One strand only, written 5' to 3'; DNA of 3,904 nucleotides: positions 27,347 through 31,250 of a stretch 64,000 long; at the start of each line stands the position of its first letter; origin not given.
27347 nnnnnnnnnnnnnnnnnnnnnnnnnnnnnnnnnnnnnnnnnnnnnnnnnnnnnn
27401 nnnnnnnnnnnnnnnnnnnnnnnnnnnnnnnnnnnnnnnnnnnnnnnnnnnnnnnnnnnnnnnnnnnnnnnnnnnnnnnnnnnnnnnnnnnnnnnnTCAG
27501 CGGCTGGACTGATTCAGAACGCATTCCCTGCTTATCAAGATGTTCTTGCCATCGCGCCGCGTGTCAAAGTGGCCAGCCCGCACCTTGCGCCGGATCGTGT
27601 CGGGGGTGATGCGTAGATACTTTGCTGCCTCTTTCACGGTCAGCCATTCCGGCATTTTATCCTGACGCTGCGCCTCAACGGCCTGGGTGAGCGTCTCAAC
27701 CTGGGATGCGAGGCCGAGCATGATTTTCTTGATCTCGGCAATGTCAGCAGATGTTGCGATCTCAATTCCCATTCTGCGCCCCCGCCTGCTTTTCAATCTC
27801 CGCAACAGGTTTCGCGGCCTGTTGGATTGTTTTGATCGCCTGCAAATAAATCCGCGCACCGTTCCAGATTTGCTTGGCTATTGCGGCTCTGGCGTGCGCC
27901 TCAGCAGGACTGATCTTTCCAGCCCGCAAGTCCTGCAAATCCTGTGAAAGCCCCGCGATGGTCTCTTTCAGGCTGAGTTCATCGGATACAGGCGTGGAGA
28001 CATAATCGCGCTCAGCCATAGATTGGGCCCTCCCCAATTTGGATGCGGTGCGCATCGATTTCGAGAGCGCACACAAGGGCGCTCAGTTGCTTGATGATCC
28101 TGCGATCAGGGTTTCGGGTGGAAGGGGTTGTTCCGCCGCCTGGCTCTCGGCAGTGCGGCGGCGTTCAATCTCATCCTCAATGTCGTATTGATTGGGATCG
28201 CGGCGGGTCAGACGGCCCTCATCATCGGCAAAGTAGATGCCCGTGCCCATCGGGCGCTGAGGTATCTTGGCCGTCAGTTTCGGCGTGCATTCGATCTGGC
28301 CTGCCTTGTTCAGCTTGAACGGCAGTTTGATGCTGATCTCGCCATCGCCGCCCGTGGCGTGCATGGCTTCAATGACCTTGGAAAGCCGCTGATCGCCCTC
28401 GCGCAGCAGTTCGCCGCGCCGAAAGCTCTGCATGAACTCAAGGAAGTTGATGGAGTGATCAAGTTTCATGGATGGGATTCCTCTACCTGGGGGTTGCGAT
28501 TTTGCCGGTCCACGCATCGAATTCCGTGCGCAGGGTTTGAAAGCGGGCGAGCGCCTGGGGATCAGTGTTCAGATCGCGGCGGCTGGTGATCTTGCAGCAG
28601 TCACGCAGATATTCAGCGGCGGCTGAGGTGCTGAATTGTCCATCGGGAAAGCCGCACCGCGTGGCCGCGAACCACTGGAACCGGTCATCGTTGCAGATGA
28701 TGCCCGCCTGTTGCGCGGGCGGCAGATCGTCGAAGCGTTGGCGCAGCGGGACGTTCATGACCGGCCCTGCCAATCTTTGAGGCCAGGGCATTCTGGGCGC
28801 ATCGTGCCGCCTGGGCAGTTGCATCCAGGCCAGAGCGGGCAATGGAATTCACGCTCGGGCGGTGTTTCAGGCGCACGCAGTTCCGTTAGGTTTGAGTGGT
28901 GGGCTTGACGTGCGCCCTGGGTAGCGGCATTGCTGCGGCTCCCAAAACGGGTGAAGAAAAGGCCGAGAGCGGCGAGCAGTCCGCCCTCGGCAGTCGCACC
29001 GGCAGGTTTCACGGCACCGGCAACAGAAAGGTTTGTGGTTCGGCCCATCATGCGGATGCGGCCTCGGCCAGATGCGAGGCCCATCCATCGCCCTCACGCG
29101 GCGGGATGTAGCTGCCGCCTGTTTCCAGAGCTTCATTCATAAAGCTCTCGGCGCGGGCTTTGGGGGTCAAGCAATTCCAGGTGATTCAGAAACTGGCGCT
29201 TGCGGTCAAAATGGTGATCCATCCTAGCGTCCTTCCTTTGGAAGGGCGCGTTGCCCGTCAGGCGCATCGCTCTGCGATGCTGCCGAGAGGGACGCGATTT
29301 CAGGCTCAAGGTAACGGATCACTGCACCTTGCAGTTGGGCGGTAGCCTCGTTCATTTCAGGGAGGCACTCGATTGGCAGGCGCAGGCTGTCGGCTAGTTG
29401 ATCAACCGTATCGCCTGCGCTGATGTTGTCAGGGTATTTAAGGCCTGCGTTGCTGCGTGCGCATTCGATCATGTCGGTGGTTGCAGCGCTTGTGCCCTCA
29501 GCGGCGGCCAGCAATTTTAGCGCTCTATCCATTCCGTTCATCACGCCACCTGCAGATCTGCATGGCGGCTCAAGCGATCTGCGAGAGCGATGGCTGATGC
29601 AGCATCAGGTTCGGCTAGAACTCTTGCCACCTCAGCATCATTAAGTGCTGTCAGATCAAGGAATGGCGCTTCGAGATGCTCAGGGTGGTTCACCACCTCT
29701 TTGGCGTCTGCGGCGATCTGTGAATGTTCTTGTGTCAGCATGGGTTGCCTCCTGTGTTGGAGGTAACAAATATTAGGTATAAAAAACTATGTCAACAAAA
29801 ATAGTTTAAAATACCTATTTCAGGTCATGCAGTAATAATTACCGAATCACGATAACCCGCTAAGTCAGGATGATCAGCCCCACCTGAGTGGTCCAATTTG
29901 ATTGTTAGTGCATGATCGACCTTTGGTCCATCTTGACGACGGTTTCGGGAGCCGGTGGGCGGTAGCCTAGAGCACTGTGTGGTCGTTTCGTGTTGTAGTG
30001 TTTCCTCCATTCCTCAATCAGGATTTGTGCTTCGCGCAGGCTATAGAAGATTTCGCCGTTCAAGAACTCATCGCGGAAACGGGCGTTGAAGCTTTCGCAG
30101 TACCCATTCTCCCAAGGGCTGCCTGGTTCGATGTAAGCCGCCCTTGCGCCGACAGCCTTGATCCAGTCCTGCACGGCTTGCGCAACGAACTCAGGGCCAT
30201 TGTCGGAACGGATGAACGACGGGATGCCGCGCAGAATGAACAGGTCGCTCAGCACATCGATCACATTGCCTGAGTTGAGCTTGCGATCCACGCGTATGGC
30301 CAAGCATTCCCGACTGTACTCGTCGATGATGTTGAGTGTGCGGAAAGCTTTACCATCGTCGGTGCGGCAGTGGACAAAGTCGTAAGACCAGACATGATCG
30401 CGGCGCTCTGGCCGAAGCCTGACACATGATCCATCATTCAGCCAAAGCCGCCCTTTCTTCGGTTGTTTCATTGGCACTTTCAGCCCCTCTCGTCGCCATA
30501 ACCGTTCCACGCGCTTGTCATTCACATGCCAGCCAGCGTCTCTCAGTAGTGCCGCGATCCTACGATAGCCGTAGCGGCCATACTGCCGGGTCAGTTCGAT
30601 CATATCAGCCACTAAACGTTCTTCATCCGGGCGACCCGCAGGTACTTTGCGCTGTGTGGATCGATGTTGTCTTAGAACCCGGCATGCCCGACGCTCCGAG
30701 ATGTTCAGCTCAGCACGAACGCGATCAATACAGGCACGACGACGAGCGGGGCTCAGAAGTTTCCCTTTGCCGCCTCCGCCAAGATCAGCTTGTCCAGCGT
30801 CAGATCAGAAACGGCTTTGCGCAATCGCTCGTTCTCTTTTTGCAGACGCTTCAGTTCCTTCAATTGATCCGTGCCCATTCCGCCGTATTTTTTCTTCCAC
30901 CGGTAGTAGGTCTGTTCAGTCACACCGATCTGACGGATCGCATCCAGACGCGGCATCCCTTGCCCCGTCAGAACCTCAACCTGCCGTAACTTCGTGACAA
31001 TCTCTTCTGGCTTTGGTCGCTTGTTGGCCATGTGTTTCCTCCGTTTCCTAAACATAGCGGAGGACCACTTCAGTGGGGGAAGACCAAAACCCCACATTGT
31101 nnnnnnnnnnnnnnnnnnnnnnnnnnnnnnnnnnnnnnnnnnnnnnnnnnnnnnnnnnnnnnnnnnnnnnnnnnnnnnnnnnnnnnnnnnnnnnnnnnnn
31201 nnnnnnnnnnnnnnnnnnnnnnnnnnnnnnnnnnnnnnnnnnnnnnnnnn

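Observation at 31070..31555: Low-GC secreted protein in the rexAB-equivalent slot downstream of cI, clipped by an IS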

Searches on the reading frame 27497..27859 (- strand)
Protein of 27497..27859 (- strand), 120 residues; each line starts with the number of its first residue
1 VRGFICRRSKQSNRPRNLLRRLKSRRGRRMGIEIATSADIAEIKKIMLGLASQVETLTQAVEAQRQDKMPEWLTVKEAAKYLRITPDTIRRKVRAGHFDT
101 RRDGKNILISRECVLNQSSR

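Call 71: search_protein_families(library=pfam, proteins=[window:27497-27859:-], max_evalue=0.01)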
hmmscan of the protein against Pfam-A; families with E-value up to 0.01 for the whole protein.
window:27497-27859:- (120 aa): 2 families
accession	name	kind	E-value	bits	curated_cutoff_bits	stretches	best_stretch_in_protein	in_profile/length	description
PF12728.13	HTH_17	-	1.3e-10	41.8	27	1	72-114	1-43/51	Helix-turn-helix domain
PF12889.12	DUF3829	-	0.0066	16.5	26.8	1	38-104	189-254/285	Protein of unknown function (DUF3829)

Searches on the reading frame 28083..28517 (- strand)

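Call 9: search_protein_families(library=phrogs, proteins=[window:28083-28517:-], max_evalue=0.1)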
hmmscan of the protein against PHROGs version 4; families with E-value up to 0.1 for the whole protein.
window:28083-28517:- (144 aa): 1 family
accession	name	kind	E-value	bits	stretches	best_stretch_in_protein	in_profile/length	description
phrog_204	-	unknown function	4.5e-19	69.9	1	18-125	19-127/143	-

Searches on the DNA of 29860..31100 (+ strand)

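Call 7: search_dna_similar(query=window:29860-31100:+, collection=plasmids, mode=near, max_rows=10)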
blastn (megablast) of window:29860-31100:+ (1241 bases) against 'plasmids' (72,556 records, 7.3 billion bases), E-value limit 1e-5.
Records with a match: 20; places in all: 24; records where one place covers at least 80% of the query: 7.
Best place of each record, by identity: 90-95% 1; 80-90% 8; 60-80% 11.
By first word of the organism name: Ruegeria 3; Sphingomonas 3; Tritonibacter 3; Sulfitobacter 2; Phaeobacter 2; Roseovarius 2; Novosphingobium 2; Leisingera 1; Nitratireductor 1; Antarctobacter 1.
By predicted mobility (MOB-suite, as given by PLSDB): non-mobilizable 12; conjugative 5; mobilizable 3.
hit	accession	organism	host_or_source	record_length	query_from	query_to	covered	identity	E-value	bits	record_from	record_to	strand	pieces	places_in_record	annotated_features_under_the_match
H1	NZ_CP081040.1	Leisingera sp. M527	-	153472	12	1227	98%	86.8%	0e+0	1354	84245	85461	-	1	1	IS3 family transposase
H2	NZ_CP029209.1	Nitratireductor sp. OM-1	-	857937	8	1221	98%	85.9%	0e+0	1295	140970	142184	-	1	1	none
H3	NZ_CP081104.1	Ruegeria conchae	-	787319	12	1227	98%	80.0%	0e+0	894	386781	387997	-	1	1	IS3 family transposase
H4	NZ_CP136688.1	Sulfitobacter sp. LC.270.F.C4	Macrocystis pyrifera gametophyte,Whole ...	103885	12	1221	98%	78.5%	0e+0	785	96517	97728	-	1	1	IS3 family transposase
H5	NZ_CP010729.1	Phaeobacter inhibens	cell culture,clam larvae aquaculture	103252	12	1219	97%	78.3%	0e+0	771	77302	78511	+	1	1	IS3 family transposase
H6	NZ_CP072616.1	Sulfitobacter sp. CB2047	-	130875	12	1221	98%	76.7%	0e+0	664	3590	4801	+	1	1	FAD-linked oxidase C-terminal domain-containing protein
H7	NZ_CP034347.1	Roseovarius faecimaris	cell culture,soil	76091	29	1154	91%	72.4%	2e-90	340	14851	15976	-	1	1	IS3 family transposase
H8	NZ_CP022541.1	Antarctobacter heliothermus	Skeletonema marinoi strain ST54,Cell ...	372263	341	1227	71%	85.2%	0e+0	913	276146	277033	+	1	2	none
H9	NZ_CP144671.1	Sphingomonas sp. gentR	other,gentamicin working solution ...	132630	85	952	70%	70.9%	2e-40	174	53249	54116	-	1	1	IS3 family transposase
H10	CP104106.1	Phaeobacter sp. G2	cell culture,Emiliania huxleyi RCC1216 ...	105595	10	713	57%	79.9%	1e-142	514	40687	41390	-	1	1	none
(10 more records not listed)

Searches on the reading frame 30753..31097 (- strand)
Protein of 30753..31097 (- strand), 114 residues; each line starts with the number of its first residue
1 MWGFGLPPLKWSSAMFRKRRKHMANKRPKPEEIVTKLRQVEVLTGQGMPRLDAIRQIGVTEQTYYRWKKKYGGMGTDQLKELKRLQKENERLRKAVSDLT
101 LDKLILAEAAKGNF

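Call 5: search_protein_families(library=pfam, proteins=[window:30753-31097:-], max_evalue=0.1)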
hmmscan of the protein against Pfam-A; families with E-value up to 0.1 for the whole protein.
window:30753-31097:- (114 aa): 6 families
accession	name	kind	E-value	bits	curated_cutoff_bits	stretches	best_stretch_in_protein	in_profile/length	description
PF01527.26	HTH_Tnp_1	-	1.5e-11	44.8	24.1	1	45-96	21-74/75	Transposase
PF13384.12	HTH_23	-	8e-05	22.8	24.6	1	46-79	16-49/50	Homeodomain-like domain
PF13518.12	HTH_28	-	0.00022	21.7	25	1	46-82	11-47/52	Helix-turn-helix domain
PF13022.12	HTH_Tnp_1_2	-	0.032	14.8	27.9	1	50-70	29-49/122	Helix-turn-helix of insertion element transposase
PF04977.20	DivIC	-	0.038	14.2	28.9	1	78-111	29-62/80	Septum formation initiator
PF13551.12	HTH_29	-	0.045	14.3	28.1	1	52-94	17-55/64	Winged helix-turn helix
